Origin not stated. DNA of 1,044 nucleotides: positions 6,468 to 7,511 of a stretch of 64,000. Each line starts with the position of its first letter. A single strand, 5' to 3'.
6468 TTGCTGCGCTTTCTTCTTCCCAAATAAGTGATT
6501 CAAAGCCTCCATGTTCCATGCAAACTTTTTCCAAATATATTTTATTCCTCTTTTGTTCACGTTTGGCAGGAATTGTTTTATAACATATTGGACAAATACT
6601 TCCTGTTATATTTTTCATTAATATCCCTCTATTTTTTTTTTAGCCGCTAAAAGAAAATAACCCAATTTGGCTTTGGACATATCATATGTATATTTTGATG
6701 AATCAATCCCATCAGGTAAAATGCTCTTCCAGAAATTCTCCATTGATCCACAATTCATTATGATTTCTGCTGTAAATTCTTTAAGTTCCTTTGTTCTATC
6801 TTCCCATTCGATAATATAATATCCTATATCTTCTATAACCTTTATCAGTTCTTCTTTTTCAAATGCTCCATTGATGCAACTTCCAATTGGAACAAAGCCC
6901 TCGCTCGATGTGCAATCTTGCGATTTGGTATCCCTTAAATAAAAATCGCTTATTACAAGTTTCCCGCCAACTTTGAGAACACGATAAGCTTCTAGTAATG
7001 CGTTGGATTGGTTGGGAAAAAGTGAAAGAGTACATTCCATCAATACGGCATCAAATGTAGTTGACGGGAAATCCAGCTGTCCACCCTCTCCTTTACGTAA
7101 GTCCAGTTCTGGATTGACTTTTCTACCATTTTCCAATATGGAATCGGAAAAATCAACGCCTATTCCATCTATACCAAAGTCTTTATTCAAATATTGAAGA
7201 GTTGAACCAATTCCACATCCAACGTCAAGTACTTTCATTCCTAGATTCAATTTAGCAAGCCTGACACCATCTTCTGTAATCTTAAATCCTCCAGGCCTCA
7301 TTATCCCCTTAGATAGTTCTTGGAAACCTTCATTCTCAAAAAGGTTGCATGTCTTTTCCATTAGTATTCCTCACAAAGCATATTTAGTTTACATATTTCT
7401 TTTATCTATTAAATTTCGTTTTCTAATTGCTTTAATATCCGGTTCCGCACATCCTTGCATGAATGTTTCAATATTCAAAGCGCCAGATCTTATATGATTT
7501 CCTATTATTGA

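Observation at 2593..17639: Mop-type molybdo-hydroxylase followed by an 11-gene accessory operon of unexplained chemistry: candidate uncharacterised cofactor maturation/modification system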

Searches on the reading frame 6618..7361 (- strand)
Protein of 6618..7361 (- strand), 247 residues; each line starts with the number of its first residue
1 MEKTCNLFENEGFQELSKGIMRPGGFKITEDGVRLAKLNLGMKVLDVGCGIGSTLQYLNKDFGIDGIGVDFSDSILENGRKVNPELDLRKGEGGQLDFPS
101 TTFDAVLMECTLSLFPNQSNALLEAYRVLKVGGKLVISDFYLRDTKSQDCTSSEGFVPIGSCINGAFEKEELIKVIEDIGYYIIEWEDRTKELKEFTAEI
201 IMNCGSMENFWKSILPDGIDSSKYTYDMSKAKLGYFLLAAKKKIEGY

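Call 3: search_protein_families(library=ncbifam, proteins=[window:6618-7361:-], max_evalue=0.001)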
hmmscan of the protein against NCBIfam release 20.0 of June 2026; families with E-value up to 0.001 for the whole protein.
window:6618-7361:- (247 aa): 29 families (the best 25 are shown)
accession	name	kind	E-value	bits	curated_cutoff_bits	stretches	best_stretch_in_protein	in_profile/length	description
NF045667.1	MTase_DVU1556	equivalog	6.2e-60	202.3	155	1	20-240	2-212/213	DVU_1556 family methyltransferase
NF040539.1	AST_met_ArsM_2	exception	4.4e-22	79.2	240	1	42-242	58-262/262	putative arsinothricin biosynthesis methyltransferase ArsM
NF008823.0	PRK11873.1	subfamily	2.6e-21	76.3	263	1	34-204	71-246/272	arsenite methyltransferase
NF041536.1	ArsM_DUF2284_UU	exception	3.5e-17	61.9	575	1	35-187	71-228/459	arsenite methyltransferase/DUF2284 domain selenoprotein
NF041537.1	ArsM_AhpD_UU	exception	8.7e-17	60.9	510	1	35-183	71-224/345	arsenite methyltransferase/AhpD domain selenoprotein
TIGR01934.1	MenG_MenH_UbiE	subfamily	7e-15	54.9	158.35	1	34-145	33-149/223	ubiquinone/menaquinone biosynthesis methyltransferase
NF001241.0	PRK00216.1-2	equivalog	5.3e-14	52.4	327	1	36-141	47-151/231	demethylmenaquinone methyltransferase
NF001244.0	PRK00216.1-5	equivalog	1.3e-13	50.8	216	1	33-146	41-162/236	bifunctional demethylmenaquinone methyltransferase/2-methoxy-6-polyprenyl-1,4-benzoquinol methylase UbiE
NF047649.1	MTase_UXPK_star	exception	2.2e-13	49.9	460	1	34-182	71-224/283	methyltransferase/UXPK-star double selenoprotein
NF001243.0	PRK00216.1-4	equivalog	1.7e-11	44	235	1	31-137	38-151/237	demethylmenaquinone methyltransferase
NF045825.1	FAmtase_mtf2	equivalog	4.3e-11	42.5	400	1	41-144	59-165/248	fatty-acid O-methyltransferase Mtf2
TIGR02752.1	MenG_heptapren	equivalog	1.2e-10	41.3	419.85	1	29-137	34-149/231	demethylmenaquinone methyltransferase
NF043040.1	corrin_prot_MT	hypoth_equivalog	4.1e-10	39.5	180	1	40-140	41-150/216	corrinoid protein-associated methyltransferase CpaM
NF038099.1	AsSugarArsM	exception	1.6e-09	37.4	400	1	86-187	118-219/321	arsenosugar biosynthesis arsenite methyltransferase ArsM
NF001240.0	PRK00216.1-1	equivalog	4.5e-09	35.7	378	1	33-140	56-171/251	bifunctional demethylmenaquinone methyltransferase/2-methoxy-6-polyprenyl-1,4-benzoquinol methylase UbiE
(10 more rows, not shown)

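Call 12: search_protein_families(library=pfam, proteins=[window:6618-7361:-], max_evalue=0.01)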
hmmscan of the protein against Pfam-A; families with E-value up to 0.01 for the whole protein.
window:6618-7361:- (247 aa): 11 families
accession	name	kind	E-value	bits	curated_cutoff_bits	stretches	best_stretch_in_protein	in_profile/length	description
PF08241.18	Methyltransf_11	-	3.1e-18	66.6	21.2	1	45-137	1-95/95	Methyltransferase domain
PF13649.12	Methyltransf_25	-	5.6e-16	59.5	27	1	44-133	1-97/97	Methyltransferase domain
PF13847.12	Methyltransf_31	-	1.6e-15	57.5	27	1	41-168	4-133/145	Methyltransferase domain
PF13489.12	Methyltransf_23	-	1.5e-12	48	27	1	34-182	15-160/164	Methyltransferase domain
PF08242.18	Methyltransf_12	-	3.4e-11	44.2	30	1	45-135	1-98/98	Methyltransferase domain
PF01209.24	Ubie_methyltran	-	5.2e-11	42.8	20.1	1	39-140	46-154/233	ubiE/COQ5 methyltransferase family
PF07021.18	MetW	-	4.2e-08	33.5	21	1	39-137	12-107/193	Methionine biosynthesis protein MetW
PF02353.26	CMAS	-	3.6e-06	26.9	27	1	36-89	58-111/273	Mycolic acid cyclopropane synthetase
PF03141.22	Methyltransf_29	-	0.0014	17.7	23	1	43-148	120-228/506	Putative S-adenosyl-L-methionine-dependent methyltransferase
PF20922.3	Anamorsin_N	-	0.0031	17.7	27.1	1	97-146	46-96/163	Anamorsin, N-terminal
PF01135.25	PCMT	-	0.0054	17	20.3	1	35-82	68-117/210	Protein-L-isoaspartate(D-aspartate) O-methyltransferase (PCMT)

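Call 29: search_solved_structures(query=window:6618-7361:-, max_evalue=0.001, show_alignments=2)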
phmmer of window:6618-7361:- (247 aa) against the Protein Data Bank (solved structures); distinct sequences matched with E-value up to 0.001: 41.
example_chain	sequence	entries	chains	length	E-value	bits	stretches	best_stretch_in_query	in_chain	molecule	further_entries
5wp4_A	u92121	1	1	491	1.1e-14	57.9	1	17-195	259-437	Phosphoethanolamine N-methyltransferase 1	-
5wp5_A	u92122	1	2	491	2e-13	53.7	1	17-192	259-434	Phosphomethylethanolamine N-methyltransferase 2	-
6uv6_A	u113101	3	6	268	1.9e-10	44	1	41-160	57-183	D-glucose O-methyltransferase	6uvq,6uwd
2gs9_A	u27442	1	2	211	2.6e-10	43.5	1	25-138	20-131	Hypothetical protein TT1324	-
5evj_A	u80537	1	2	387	2.1e-09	40.5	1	98-182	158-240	Arsenite methyltransferase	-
3ujc_A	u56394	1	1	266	4e-09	39.6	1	20-149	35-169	Phosphoethanolamine N-methyltransferase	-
4pne_A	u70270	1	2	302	5.7e-09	39.1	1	33-242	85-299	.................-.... protein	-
3bus_A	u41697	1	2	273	5.7e-09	39.1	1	27-204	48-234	Methyltransferase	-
3ujd_A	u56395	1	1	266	5.8e-09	39.1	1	18-149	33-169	Phosphoethanolamine N-methyltransferase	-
4kw7_A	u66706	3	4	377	6.1e-09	39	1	98-182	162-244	Arsenic methyltransferase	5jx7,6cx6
4r6w_A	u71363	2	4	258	6.1e-09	39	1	20-149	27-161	Phosphoethanolamine N-methyltransferase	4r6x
5eg5_A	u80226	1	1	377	6.1e-09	39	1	98-182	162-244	Arsenic methyltransferase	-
4fr0_A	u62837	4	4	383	6.3e-09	38.9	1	98-182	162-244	Arsenic methyltransferase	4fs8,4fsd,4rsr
3uj6_A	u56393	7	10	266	7.1e-09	38.8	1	20-149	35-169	Phosphoethanolamine N-methyltransferase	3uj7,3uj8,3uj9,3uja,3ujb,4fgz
1ve3_A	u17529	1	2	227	1.3e-08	37.9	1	42-143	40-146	hypothetical protein PH0226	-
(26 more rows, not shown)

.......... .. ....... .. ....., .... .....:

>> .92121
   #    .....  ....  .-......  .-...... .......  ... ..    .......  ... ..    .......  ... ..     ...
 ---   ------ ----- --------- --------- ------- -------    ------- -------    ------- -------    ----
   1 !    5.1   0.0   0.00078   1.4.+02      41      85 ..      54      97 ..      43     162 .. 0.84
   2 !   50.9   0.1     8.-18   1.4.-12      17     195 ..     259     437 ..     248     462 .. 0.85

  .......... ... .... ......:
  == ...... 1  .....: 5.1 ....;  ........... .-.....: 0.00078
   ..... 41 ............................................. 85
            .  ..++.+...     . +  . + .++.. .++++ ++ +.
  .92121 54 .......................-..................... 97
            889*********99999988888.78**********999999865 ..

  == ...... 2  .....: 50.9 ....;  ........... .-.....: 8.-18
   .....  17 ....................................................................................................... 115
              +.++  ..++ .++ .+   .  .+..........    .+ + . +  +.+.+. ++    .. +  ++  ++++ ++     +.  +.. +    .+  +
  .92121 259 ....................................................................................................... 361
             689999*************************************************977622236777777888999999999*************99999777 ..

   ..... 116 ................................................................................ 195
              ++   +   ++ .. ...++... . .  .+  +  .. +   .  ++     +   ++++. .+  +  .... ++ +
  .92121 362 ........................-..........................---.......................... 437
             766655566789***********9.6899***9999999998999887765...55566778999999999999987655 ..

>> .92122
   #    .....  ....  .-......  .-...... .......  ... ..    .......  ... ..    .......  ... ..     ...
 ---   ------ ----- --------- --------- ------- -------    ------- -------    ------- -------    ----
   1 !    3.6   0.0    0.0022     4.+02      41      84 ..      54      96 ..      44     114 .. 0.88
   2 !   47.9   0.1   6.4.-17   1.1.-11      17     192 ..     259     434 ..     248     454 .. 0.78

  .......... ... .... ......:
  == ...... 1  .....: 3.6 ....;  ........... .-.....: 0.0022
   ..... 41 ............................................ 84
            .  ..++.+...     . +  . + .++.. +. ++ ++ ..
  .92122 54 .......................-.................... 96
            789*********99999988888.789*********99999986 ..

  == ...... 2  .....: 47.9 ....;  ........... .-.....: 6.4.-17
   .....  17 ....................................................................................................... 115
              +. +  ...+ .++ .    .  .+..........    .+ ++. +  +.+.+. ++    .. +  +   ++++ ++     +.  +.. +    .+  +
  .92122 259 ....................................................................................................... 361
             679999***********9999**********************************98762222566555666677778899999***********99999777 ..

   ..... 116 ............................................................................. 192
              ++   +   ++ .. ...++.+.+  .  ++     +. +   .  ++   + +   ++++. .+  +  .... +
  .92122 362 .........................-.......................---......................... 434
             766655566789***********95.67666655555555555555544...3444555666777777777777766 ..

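Call 32: search_solved_structures(query=window:6618-7361:-, max_evalue=1e-8, show_alignments=5)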
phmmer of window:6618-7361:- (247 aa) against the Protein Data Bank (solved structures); distinct sequences matched with E-value up to 1e-8: 14.
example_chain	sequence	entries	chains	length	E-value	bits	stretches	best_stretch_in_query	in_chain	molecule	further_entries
5wp4_A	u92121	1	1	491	1.1e-14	57.9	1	17-195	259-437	Phosphoethanolamine N-methyltransferase 1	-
5wp5_A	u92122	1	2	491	2e-13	53.7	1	17-192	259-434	Phosphomethylethanolamine N-methyltransferase 2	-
6uv6_A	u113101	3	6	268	1.9e-10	44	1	41-160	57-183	D-glucose O-methyltransferase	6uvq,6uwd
2gs9_A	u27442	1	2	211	2.6e-10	43.5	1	25-138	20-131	Hypothetical protein TT1324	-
5evj_A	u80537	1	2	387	2.1e-09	40.5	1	98-182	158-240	Arsenite methyltransferase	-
3ujc_A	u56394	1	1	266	4e-09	39.6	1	20-149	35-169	Phosphoethanolamine N-methyltransferase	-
4pne_A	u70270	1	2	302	5.7e-09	39.1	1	33-242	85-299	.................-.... protein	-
3bus_A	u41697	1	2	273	5.7e-09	39.1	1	27-204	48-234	Methyltransferase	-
3ujd_A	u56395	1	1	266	5.8e-09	39.1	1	18-149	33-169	Phosphoethanolamine N-methyltransferase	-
4kw7_A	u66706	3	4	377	6.1e-09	39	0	98-182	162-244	Arsenic methyltransferase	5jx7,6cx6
4r6w_A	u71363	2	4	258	6.1e-09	39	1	20-149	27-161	Phosphoethanolamine N-methyltransferase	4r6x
5eg5_A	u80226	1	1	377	6.1e-09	39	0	98-182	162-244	Arsenic methyltransferase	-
4fr0_A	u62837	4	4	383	6.3e-09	38.9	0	98-182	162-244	Arsenic methyltransferase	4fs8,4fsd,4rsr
3uj6_A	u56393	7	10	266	7.1e-09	38.8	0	20-149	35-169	Phosphoethanolamine N-methyltransferase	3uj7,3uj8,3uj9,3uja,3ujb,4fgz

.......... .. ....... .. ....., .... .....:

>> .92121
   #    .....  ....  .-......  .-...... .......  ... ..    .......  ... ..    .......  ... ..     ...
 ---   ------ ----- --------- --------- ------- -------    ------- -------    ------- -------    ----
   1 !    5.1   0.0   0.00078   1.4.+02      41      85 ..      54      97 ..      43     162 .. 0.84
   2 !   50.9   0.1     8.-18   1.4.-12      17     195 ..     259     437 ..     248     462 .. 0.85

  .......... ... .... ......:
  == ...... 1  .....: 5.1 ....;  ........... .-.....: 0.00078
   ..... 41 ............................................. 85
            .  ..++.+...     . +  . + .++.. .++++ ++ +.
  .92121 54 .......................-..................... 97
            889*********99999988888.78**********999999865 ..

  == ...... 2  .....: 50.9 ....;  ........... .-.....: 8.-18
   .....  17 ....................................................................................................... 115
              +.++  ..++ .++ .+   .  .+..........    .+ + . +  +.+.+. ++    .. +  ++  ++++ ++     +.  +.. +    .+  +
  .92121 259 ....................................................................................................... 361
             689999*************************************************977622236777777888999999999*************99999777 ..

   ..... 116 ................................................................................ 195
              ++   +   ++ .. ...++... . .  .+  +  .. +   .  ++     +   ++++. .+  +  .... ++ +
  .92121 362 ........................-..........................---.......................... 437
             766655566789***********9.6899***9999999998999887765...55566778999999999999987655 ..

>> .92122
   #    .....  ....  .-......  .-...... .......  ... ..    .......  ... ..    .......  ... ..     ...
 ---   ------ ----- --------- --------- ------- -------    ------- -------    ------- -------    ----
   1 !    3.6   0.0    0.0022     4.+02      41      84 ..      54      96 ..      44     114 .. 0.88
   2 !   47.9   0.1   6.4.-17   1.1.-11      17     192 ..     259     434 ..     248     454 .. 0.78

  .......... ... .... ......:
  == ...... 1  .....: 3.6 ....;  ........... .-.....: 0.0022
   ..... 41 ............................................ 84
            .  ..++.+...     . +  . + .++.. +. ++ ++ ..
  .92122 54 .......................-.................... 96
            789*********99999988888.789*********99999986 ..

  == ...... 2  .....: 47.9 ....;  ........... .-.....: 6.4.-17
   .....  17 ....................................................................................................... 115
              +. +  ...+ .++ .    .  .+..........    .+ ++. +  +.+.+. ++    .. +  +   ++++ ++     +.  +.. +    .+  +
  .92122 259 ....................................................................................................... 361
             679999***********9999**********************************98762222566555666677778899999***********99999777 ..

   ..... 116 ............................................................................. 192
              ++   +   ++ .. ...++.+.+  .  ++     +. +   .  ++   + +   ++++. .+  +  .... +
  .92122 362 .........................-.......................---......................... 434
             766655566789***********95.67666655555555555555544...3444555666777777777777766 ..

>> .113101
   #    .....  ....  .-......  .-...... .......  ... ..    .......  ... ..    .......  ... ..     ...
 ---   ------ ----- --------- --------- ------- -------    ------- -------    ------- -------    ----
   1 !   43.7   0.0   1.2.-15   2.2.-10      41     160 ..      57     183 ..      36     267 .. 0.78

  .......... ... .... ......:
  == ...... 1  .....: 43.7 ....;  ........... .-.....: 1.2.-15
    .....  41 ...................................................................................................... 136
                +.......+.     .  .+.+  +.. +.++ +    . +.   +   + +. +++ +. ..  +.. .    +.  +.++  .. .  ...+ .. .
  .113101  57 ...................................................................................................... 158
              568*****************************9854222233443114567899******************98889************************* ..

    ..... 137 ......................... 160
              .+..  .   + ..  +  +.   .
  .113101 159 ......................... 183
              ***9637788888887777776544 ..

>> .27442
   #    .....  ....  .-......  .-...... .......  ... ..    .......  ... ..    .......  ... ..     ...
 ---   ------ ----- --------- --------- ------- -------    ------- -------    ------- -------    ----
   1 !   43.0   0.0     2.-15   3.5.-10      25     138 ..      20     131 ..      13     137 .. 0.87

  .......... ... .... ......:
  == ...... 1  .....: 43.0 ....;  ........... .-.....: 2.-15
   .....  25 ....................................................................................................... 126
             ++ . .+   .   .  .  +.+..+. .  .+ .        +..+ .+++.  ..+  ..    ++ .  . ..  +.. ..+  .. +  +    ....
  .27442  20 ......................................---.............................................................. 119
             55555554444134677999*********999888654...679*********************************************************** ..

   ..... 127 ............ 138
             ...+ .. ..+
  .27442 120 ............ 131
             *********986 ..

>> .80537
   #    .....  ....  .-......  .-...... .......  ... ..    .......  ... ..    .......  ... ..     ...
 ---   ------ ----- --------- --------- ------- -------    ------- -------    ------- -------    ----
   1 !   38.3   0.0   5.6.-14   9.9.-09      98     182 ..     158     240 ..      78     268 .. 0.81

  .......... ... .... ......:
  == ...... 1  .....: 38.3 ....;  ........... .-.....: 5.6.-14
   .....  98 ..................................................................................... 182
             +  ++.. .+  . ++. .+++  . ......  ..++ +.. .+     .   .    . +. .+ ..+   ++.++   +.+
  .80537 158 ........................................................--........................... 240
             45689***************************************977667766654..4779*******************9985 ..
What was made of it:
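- Closest known: Arsenite methyltransferase ArsM. Same: The two cysteines in the ArsM motifs NCVINL and GECLAGA align with C110 and C162 of the cassette MTase (call 32).
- The MTase is ArsM-like, with a thiolate-bound substrate site (call 32).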
